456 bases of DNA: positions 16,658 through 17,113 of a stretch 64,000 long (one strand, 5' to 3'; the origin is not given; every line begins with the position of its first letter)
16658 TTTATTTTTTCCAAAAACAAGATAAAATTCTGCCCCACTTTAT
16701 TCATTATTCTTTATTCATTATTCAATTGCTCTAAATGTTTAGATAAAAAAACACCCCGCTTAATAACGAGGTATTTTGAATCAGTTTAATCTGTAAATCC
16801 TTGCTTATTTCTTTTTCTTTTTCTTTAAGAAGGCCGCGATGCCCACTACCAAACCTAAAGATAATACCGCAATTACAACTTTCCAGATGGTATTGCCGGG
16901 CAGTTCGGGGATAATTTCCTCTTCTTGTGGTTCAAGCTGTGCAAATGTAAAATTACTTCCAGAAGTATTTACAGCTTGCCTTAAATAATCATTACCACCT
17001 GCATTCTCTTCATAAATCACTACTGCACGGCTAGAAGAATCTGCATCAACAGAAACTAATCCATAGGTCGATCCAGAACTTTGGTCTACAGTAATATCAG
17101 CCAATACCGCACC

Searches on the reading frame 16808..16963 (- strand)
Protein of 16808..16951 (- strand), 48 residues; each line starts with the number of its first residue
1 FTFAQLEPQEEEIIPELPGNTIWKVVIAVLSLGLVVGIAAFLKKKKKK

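Call 28: search_protein_representatives(alignment_id=A2)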
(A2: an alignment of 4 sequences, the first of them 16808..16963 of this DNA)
Query: 4 sequences, 53 profile positions. Proteins with E-value up to 0.001 (for the whole library): 24; up to 1e-10: 17; up to 1e-30: 0. The best 24 are listed.
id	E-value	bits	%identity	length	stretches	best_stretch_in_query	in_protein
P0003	2.0e-24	100.9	-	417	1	2-52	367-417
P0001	1.7e-23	97.8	-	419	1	1-53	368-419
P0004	1.2e-20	88.7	-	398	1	1-52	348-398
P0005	1.1e-19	85.6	-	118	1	6-52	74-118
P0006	2.3e-19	84.6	-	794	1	6-53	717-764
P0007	4.2e-18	80.6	-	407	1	9-52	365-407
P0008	8.7e-18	79.6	-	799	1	3-53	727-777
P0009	6.1e-17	76.9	-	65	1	13-51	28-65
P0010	9.2e-17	76.3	-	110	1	13-51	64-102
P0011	9.8e-16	73.0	-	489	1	17-52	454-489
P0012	1.1e-15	72.9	-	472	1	12-51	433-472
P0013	6.6e-15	70.3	-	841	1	4-51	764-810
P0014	1.2e-14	69.5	-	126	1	10-52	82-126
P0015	8.4e-14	66.8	-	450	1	13-51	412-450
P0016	1.3e-11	59.8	-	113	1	11-51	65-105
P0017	2.9e-11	58.7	-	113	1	1-50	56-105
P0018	4.6e-11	58.0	-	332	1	12-51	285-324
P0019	1.8e-10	56.2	-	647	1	7-53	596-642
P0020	4.6e-09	51.6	-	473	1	14-52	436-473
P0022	4.6e-08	48.4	-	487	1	17-51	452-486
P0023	5.5e-07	45.0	-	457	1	16-51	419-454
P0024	4.8e-06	42.0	-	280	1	10-53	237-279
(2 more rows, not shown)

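Call 33: find_homologous_proteins(query=A5, max_evalue=0.01)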
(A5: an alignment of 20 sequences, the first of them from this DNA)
Query A5 (20 sequences) (48 aa, profile of the alignment): 1 proteins with E <= 0.01 among 666 candidates.
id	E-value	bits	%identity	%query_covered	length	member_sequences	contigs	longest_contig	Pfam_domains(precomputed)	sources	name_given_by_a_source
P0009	4.8e-20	88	77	63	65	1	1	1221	-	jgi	jgi:hypothetical protein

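Call 34: find_encoding_contigs(protein=P0006, flank=10000, max_places=6)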
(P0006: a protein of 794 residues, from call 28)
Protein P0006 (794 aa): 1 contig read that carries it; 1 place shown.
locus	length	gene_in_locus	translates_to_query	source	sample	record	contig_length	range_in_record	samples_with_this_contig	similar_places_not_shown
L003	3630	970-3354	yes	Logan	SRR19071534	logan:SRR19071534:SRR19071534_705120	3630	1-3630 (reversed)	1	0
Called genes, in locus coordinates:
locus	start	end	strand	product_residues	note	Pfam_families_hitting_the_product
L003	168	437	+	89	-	-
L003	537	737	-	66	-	-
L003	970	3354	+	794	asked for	-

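Call 35: find_encoding_contigs(protein=P0019, flank=10000, max_places=6)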
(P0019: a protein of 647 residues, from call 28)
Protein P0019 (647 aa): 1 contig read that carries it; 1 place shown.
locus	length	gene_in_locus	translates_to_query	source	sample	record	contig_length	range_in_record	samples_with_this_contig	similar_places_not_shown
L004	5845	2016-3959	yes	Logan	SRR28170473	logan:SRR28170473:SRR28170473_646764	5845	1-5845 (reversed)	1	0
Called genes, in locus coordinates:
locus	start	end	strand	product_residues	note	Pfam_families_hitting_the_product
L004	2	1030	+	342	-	?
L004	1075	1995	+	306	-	-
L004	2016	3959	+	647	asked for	PF00082:Peptidase_S8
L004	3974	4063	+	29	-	-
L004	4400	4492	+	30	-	-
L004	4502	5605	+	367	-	-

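Call 38: list_cluster_members(proteins=[P0004, P0007, P0008, P0011, P0012, P0013, P0015, P0018, P0020, P0022])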
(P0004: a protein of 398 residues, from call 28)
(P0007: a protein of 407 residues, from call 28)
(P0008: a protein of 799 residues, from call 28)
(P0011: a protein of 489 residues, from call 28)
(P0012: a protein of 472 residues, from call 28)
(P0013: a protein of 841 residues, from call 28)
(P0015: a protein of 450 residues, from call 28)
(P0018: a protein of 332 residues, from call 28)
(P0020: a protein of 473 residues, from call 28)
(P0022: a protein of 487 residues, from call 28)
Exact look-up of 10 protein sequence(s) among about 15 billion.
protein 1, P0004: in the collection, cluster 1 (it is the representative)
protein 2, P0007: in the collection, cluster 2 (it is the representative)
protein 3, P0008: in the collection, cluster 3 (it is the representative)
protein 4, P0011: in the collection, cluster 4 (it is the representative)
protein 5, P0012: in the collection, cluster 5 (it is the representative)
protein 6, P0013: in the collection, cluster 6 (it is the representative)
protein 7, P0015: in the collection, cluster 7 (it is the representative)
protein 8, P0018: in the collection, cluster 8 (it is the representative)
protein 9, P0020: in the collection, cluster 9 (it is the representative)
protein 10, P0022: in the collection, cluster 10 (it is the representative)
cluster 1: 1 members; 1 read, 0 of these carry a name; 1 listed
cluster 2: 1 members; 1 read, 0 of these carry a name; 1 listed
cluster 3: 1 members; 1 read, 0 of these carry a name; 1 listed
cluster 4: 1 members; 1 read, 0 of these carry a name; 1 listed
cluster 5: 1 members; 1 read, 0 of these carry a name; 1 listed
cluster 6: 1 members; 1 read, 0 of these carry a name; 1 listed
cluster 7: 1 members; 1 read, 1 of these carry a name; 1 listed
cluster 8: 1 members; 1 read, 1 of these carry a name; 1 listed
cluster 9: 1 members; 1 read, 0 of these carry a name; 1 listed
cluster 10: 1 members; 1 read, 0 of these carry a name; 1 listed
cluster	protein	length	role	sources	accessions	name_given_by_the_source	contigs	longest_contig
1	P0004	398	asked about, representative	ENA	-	-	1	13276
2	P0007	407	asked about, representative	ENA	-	-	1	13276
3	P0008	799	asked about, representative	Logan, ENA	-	-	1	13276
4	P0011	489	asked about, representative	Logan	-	-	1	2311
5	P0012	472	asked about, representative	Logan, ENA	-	-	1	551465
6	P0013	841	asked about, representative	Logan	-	-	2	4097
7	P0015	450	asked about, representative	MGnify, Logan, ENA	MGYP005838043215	CR=1 FL=1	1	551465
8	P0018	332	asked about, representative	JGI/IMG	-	hypothetical protein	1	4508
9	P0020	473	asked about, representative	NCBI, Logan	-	-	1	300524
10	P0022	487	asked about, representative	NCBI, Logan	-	-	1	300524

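Call 39: find_encoding_contigs(protein=P0012, flank=10000, max_places=3)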
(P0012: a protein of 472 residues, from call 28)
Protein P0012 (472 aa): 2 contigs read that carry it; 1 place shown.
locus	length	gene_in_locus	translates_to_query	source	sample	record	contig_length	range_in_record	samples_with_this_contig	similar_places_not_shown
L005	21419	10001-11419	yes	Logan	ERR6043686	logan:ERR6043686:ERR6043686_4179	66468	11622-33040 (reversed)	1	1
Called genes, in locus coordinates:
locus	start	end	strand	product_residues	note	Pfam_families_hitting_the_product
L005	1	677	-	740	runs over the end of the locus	PF13328:HD_4, PF01966:HD (weak), PF04607:RelA_SpoT, PF02824:TGS, PF19296:RelA_AH, PF28438:RelA_RIS, PF01842:ACT (weak), PF13291:ACT_4, +1 more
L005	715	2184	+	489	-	PF01743:PolyA_pol, PF01966:HD, PF13735:tRNA_NucTran2_2 (weak)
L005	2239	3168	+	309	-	PF00890:FAD_binding_2 (faint), PF01134:GIDA (faint), PF07992:Pyr_redox_2, PF12831:FAD_oxidored (faint), PF13738:Pyr_redox_3, PF00070:Pyr_redox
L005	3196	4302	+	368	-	PF13439:Glyco_transf_4 (weak), PF20706:GT4-conflict (weak), PF00534:Glycos_transf_1, PF13692:Glyco_trans_1_4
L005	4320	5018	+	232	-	PF01255:Prenyltransf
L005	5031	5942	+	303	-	-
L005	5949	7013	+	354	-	PF22700:MVD-like_N, PF18376:MDD_C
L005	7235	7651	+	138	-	PF01894:YjbQ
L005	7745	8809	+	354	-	PF00483:NTP_transferase, PF22640:ManC_GMP_beta-helix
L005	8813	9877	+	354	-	PF02618:YceG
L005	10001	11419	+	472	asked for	-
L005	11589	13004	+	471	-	-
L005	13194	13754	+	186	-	PF00466:Ribosomal_L10, PF27436:RL10_C (faint)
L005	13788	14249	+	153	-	PF16320:Ribosomal_L12_N, PF00542:Ribosomal_L12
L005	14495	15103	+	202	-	PF04203:Sortase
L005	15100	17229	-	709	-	-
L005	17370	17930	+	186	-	-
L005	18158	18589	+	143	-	PF02381:MraZ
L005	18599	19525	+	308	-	PF01795:Methyltransf_5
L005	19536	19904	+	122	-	PF04977:DivIC (weak)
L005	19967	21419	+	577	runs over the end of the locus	PF03717:PBP_dimer, PF00905:Transpeptidase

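Call 40: find_encoding_contigs(protein=P0015, flank=10000, max_places=3)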
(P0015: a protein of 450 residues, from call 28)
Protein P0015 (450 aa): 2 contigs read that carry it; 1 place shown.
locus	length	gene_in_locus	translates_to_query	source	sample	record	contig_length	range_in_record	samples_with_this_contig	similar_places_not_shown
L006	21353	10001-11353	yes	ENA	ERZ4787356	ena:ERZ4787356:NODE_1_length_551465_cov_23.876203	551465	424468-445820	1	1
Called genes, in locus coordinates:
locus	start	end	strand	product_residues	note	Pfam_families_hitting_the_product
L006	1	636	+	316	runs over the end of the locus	PF00294:PfkB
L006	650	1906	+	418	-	PF05221:AdoHcyase, PF02826:2-Hacid_dh_C, PF00670:AdoHcyase_NAD, PF07991:KARI_N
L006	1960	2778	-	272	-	PF00581:Rhodanese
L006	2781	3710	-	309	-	PF00551:Formyl_trans_N, PF02911:Formyl_trans_C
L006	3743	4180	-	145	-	PF01327:Pep_deformylase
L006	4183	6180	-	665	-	PF17764:PriA_3primeBD, PF04851:ResIII, PF00270:DEAD, PF18319:Zn_ribbon_PriA, PF00271:Helicase_C, PF18074:PriA_C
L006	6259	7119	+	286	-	PF03808:Glyco_tran_WecG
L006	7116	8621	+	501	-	PF00749:tRNA-synt_1c, PF19269:Anticodon_2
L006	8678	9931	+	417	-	PF01551:Peptidase_M23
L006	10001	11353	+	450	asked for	-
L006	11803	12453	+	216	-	PF00805:Pentapeptide (weak), PF13576:Pentapeptide_3 (faint), PF13599:Pentapeptide_4, PF00805:Pentapeptide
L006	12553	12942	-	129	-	PF01592:NifU_N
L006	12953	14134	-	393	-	PF00266:Aminotran_5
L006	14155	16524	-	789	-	PF00133:tRNA-synt_1, PF09334:tRNA-synt_1g, PF08264:Anticodon_1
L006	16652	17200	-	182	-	PF02805:Ada_Zn_binding (faint)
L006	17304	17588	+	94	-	PF01016:Ribosomal_L27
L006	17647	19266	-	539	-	PF06418:CTP_synth_N, PF00117:GATase, PF07722:Peptidase_C26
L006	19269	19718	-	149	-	PF01281:Ribosomal_L9_N, PF03948:Ribosomal_L9_C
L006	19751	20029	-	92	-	PF00708:Acylphosphatase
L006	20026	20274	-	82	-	PF06803:DUF1232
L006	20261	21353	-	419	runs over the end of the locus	PF22694:CtpB_N-like, PF00595:PDZ, PF13180:PDZ_2 (weak), PF17820:PDZ_6, PF03572:Peptidase_S41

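Call 42: find_encoding_contigs(protein=P0020, flank=10000, max_places=3)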
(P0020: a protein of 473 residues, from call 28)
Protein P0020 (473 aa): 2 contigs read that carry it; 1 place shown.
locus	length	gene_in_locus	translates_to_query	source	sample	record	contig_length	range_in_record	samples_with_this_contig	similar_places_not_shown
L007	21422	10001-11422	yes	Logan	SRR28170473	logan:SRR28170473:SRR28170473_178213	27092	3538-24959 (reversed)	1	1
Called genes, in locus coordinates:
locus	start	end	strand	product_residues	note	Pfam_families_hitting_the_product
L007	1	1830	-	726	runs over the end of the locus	PF01966:HD, PF13328:HD_4, PF04607:RelA_SpoT, PF02824:TGS, PF19296:RelA_AH, PF28438:RelA_RIS, PF01842:ACT, PF13291:ACT_4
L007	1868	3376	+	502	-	PF01743:PolyA_pol, PF13735:tRNA_NucTran2_2 (faint), PF01966:HD (weak)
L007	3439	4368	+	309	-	PF00890:FAD_binding_2 (faint), PF07992:Pyr_redox_2, PF12831:FAD_oxidored (weak), PF13738:Pyr_redox_3, PF00070:Pyr_redox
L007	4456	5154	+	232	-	PF01255:Prenyltransf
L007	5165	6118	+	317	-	-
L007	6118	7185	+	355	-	PF22700:MVD-like_N, PF18376:MDD_C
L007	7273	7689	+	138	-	PF01894:YjbQ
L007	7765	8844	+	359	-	PF00483:NTP_transferase, PF22640:ManC_GMP_beta-helix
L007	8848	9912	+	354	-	PF02618:YceG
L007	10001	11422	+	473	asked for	-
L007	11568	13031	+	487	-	-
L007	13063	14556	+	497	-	-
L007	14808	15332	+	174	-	PF00466:Ribosomal_L10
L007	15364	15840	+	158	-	PF16320:Ribosomal_L12_N, PF00542:Ribosomal_L12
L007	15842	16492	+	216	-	PF04203:Sortase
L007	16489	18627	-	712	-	-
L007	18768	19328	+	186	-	-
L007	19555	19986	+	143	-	PF02381:MraZ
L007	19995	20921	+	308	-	PF01728:FtsJ (faint), PF01795:Methyltransf_5, PF13847:Methyltransf_31 (faint), PF13649:Methyltransf_25 (faint)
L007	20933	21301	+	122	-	-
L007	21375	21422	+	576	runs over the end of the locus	PF03717:PBP_dimer, PF00905:Transpeptidase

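Call 43: find_encoding_contigs(protein=P0008, flank=10000, max_places=3)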
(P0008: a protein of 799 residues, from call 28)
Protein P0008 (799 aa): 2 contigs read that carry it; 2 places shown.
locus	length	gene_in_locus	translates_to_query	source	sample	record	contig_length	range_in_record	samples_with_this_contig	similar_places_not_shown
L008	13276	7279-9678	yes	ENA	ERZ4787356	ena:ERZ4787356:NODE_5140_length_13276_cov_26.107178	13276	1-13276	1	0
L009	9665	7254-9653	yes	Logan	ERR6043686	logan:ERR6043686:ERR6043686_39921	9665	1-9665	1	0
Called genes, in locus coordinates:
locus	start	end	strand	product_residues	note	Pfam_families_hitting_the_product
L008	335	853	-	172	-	-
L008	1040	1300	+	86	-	-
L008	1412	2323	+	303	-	-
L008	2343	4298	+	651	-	PF05922:Inhibitor_I9 (faint), PF00082:Peptidase_S8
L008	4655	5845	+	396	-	-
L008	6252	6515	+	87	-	-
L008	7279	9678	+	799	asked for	-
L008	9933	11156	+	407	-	-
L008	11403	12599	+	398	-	-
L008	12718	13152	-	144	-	-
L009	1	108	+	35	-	?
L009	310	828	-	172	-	-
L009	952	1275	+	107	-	-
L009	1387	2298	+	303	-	-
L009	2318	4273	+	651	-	PF05922:Inhibitor_I9 (faint), PF00082:Peptidase_S8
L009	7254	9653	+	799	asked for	-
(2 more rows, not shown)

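Call 48: search_protein_families(library=ncbifam, proteins=[L005:14477-15103:+, L007:15842-16492:+], max_evalue=0.01)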
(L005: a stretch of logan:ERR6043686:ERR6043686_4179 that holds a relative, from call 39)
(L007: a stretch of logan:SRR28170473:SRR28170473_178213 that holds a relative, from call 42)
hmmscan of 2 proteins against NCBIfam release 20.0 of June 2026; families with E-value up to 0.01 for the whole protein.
L005:14477-15103:+ (208 aa): 7 families
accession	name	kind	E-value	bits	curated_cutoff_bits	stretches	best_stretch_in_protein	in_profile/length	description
NF033745.1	class_C_sortase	subfamily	1.1e-16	61.3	160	1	64-205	86-219/220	class C sortase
NF058671.1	sortase_SrtD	exception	7e-14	51.9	140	1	54-204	49-185/187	class D sortase, LPxTATN-specific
NF033746.1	class_D_sortase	subfamily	1.3e-13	50.9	165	1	67-207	8-134/135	class D sortase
TIGR01076.1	sortase_fam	subfamily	2.3e-13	50.1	39.35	1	72-207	3-128/136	sortase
NF033747.1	class_E_sortase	subfamily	5.8e-08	32.8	160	1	62-205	64-204/211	class E sortase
TIGR03784.1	marine_sortase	equivalog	2.5e-06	27.2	158.25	1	137-195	103-161/174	class GN sortase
NF033748.1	class_F_sortase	subfamily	4.1e-06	26.5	166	1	63-190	5-133/155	class F sortase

L007:15842-16492:+ (216 aa): 7 families
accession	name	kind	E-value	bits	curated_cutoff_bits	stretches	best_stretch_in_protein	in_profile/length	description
NF033745.1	class_C_sortase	subfamily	1.4e-17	64.2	160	1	70-213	88-219/220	class C sortase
TIGR01076.1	sortase_fam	subfamily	3.1e-16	59.4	39.35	1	79-215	3-128/136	sortase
NF058671.1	sortase_SrtD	exception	3.2e-15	56.3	140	1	68-213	56-186/187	class D sortase, LPxTATN-specific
NF033746.1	class_D_sortase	subfamily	2.5e-14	53.3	165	1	77-215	11-134/135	class D sortase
NF033747.1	class_E_sortase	subfamily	4.1e-09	36.6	160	1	68-213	63-204/211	class E sortase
NF033748.1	class_F_sortase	subfamily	4.7e-07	29.5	166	1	76-198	11-133/155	class F sortase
TIGR03784.1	marine_sortase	equivalog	2.9e-06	27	158.25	1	144-203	102-161/174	class GN sortase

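Call 50: find_related_loci(query=A6, collection=genome_contigs, flank=8000)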
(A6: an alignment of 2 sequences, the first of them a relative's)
Query A6 (216 aa) in genome_contigs; peptide patterns used: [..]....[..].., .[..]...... (x = any residue, [..] = any of these).
93 stretches matched a pattern; 20 encode a relative of the query (tblastn E <= 1e-3); 20 distinct loci.
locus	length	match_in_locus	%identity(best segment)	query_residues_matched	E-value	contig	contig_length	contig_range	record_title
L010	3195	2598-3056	35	8-159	1e-17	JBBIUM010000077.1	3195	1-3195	MAG: Candidatus Yanofskybacteria bacterium isolate PFS170222_bin_53 NODE_26522_length_3195_cov_3.139490, whole genome sh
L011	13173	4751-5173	33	64-215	5e-13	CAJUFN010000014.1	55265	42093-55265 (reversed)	MAG TPA_asm: uncultured Lachnospiraceae bacterium isolate MGBC129736 genome assembly, contig: MGBC129736.14, whole genom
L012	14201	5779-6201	33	64-215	5e-13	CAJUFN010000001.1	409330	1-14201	MAG TPA_asm: uncultured Lachnospiraceae bacterium isolate MGBC129736 genome assembly, contig: MGBC129736.1, whole genome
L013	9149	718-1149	29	60-214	2e-12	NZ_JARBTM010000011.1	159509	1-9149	MAG: Anaerosolibacter sp. isolate L_E1_T20_C_bin.128 scaffold_303, whole genome shotgun sequence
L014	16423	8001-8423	30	66-215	1e-12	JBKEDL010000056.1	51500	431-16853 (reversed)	MAG: Enterococcus sp. isolate VLC_021 k121_17870410, whole genome shotgun sequence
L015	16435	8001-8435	29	60-215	2e-11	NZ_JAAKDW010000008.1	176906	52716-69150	Enterococcus sp. ZJ1622 Scaffold8_1, whole genome shotgun sequence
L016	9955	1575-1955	27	79-216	3e-11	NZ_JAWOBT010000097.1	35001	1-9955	MAG: Alkalibacterium sp. isolate BLK3-3.bin.238 k191_2759961, whole genome shotgun sequence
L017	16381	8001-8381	30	79-216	5e-11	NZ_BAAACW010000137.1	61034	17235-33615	Alkalibacterium iburiense strain JCM 12662 sequence137, whole genome shotgun sequence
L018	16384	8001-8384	31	78-216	2e-10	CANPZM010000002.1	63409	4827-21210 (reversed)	MAG: uncultured Clostridia bacterium isolate Lapin-003-2__bin82 genome assembly, contig: Lapin-003-2__NODE_425_length_63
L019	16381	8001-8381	29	78-215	1e-9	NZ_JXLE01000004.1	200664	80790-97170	Enterococcus thailandicus strain DSM 21767 Scaffold4, whole genome shotgun sequence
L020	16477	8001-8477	27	53-215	3e-9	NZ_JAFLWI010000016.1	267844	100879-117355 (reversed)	Candidatus Enterococcus courvalinii strain MSG2901 scaffold1.16, whole genome shotgun sequence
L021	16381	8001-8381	28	78-215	9e-9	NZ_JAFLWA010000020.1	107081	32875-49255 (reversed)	Enterococcus sp. DIV0660C scaffold1.20, whole genome shotgun sequence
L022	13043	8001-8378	31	79-215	6e-8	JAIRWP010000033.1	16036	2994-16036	MAG: Lactobacillales bacterium isolate Gsp477_bin117 k119_2589313, whole genome shotgun sequence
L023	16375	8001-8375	32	79-214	2e-7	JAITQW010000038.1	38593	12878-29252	MAG: Lactobacillales bacterium isolate Roe453_bin115 k119_1367169, whole genome shotgun sequence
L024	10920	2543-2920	23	79-215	3e-7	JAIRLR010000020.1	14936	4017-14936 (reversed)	MAG: Streptococcaceae bacterium isolate Cc175_bin59 k119_1014866, whole genome shotgun sequence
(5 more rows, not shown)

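Call 58: find_homologous_proteins(query=A7, max_evalue=0.001)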
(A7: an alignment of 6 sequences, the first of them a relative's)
Query A7 (6 sequences) (473 aa, profile of the alignment): 4 proteins with E <= 0.001 among 8000 candidates.
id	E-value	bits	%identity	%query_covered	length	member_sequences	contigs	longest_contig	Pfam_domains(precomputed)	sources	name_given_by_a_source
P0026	1.9e-192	659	30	99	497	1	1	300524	-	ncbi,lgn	-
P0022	1.7e-188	646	37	99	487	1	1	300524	-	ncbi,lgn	-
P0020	2.2e-185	635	100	100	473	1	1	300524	-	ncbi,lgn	-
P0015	1.1e-123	432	25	64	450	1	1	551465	-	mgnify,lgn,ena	mgnify:CR=1 FL=1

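Call 71: search_solved_structures(query=L007:15842-16492:+, max_evalue=0.001, show_alignments=1)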
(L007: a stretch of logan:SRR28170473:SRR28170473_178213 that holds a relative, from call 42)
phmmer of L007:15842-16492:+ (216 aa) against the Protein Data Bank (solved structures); distinct sequences matched with E-value up to 0.001: 12.
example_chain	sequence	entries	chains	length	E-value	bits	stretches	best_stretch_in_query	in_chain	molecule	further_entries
7d6p_A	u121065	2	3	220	3.8e-10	42.9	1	62-214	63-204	Sortase family protein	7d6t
6ixz_A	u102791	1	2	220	3.8e-10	42.9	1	62-214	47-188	Sortase family protein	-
2kw8_A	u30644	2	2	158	6.4e-09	38.9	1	68-213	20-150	LPXTG-site transpeptidase family protein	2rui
8t28_A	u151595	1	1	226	1e-07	34.9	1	73-215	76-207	Class C sortase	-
2w1k_A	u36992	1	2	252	4.6e-07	32.8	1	81-215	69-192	PUTATIVE SORTASE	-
4d7w_A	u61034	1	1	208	3.5e-06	29.9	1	64-212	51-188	SORTASE FAMILY PROTEIN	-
4d70_A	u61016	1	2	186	6.4e-05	25.8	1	75-214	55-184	SORTASE FAMILY PROTEIN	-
2xwg_A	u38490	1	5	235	7.5e-05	25.6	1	73-215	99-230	SORTASE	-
24rr_A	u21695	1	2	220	0.00037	23.3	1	72-207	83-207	Ebp pilus assembly class C sortase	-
3o0p_A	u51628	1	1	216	0.00064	22.5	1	78-211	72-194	Sortase family protein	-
4g1j_A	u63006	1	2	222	0.00077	22.2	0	68-211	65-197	Sortase family protein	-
3rbi_A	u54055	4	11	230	0.00084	22.1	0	68-211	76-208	Sortase family protein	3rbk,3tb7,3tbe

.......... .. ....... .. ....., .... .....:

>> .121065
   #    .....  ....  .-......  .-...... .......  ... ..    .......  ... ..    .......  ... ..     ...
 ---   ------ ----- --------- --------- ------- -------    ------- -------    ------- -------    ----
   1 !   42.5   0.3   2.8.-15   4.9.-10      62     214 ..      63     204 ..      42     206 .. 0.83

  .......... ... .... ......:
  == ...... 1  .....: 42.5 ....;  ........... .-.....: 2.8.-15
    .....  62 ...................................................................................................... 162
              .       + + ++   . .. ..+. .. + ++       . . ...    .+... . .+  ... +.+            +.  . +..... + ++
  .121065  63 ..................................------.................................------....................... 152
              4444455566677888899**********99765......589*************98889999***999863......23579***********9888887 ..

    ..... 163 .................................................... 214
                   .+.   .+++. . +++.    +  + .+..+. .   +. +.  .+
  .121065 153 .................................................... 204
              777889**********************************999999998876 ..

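Call 72: list_cluster_members(proteins=[P0005, P0010, P0014, P0016, P0017, P0023, P0024, P0009, P0002, P0026])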
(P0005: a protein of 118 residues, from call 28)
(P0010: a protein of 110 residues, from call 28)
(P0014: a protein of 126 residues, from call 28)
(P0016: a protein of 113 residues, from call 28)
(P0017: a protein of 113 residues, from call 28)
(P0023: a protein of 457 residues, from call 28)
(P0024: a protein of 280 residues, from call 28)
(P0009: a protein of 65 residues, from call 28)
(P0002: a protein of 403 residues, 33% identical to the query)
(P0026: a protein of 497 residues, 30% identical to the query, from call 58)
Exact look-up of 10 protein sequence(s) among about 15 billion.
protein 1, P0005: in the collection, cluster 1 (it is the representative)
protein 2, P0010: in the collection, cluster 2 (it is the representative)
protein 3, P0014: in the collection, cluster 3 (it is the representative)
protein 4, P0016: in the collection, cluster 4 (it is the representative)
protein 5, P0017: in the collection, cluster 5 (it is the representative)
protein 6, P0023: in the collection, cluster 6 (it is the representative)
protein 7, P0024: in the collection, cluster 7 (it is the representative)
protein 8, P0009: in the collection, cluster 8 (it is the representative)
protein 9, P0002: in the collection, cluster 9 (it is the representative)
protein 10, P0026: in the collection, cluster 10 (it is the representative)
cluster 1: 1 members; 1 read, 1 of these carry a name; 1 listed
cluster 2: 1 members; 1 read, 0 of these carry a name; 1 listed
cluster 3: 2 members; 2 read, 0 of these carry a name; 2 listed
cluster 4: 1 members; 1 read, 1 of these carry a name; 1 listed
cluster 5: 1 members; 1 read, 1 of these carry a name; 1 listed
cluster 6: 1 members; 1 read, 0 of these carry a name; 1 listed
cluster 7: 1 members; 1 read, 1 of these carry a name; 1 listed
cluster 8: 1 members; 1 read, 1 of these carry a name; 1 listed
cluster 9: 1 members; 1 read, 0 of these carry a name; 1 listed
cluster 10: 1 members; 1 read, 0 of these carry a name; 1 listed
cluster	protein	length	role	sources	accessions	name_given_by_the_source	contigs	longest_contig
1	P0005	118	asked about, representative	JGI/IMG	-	hypothetical protein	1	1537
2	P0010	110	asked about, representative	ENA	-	-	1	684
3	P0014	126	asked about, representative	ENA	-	-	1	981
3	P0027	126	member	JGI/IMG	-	-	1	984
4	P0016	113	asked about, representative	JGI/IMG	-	hypothetical protein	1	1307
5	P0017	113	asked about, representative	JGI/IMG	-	hypothetical protein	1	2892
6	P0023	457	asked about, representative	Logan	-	-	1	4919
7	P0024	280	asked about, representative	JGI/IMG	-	hypothetical protein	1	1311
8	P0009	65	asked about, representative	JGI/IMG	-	hypothetical protein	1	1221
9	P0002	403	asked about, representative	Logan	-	-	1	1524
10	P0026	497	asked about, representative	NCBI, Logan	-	-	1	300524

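Call 79: find_encoding_contigs(protein=P0023, flank=10000, max_places=3)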
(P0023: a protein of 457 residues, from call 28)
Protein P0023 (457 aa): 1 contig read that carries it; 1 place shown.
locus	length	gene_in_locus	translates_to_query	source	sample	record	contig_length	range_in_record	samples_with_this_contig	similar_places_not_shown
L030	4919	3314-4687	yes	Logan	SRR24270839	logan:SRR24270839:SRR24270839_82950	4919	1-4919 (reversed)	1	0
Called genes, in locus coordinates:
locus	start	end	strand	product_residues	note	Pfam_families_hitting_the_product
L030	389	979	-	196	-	PF01245:Ribosomal_L19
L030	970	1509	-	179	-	PF02224:Cytidylate_kin (weak), PF13189:Cytidylate_kin2, PF13207:AAA_17, PF13238:AAA_18, PF01202:SKI (weak)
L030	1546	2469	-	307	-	PF01479:S4, PF00849:PseudoU_synth_2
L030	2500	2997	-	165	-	-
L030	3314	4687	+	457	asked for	-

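Call 80: find_encoding_contigs(protein=P0018, flank=10000, max_places=3)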
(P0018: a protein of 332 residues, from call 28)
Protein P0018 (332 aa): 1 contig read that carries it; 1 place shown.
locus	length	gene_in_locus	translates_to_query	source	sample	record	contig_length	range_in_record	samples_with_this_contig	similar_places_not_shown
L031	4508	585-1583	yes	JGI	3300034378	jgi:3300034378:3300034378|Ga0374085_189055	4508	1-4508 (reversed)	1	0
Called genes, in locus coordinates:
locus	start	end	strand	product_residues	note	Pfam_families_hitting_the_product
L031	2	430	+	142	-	?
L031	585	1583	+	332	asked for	-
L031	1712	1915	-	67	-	-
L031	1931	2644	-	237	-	PF03853:YjeF_N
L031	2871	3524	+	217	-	-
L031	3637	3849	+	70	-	-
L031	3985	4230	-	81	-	-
